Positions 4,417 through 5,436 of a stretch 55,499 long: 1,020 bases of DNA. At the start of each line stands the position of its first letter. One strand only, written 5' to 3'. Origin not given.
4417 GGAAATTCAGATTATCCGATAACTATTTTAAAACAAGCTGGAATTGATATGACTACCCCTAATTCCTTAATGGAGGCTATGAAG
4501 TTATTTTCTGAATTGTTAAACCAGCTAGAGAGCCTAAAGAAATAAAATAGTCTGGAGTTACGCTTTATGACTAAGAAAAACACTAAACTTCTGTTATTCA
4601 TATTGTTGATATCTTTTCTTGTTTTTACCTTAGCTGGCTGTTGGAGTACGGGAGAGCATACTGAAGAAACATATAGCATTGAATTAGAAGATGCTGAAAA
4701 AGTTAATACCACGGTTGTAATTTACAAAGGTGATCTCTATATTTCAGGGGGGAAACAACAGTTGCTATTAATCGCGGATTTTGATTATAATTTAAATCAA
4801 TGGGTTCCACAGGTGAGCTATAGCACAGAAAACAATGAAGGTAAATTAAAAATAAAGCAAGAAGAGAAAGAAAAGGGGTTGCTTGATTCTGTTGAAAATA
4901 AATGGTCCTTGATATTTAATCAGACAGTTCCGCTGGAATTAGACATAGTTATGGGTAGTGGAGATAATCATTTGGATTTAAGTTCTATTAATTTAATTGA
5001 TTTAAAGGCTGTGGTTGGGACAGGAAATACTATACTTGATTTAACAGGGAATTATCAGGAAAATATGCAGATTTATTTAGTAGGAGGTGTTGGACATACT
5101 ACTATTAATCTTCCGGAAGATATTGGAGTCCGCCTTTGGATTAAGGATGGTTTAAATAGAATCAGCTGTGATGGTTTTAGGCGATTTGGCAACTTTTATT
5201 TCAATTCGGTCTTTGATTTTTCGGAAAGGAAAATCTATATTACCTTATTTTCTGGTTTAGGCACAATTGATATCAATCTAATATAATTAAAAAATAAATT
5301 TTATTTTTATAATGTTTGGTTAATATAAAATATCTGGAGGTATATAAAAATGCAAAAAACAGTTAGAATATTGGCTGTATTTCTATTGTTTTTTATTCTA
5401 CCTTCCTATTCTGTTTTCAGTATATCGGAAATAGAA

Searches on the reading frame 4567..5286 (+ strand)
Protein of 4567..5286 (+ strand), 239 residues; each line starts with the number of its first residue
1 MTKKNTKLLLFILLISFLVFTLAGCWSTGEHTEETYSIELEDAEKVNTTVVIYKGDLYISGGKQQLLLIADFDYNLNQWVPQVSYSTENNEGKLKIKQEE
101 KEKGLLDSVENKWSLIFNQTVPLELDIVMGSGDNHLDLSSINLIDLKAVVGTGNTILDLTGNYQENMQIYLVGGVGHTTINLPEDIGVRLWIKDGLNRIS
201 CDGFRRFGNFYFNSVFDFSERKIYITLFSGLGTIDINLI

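Call 6: search_protein_families(library=pfam, proteins=[window:4567-5286:+], max_evalue=0.001)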
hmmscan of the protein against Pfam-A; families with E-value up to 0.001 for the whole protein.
window:4567-5286:+ (239 aa): 1 family
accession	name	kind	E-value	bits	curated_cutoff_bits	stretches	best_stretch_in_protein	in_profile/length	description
PF17115.11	Toast_rack_N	-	3.2e-13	50.2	22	1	42-130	2-91/92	N-terminal domain of toast_rack, DUF2154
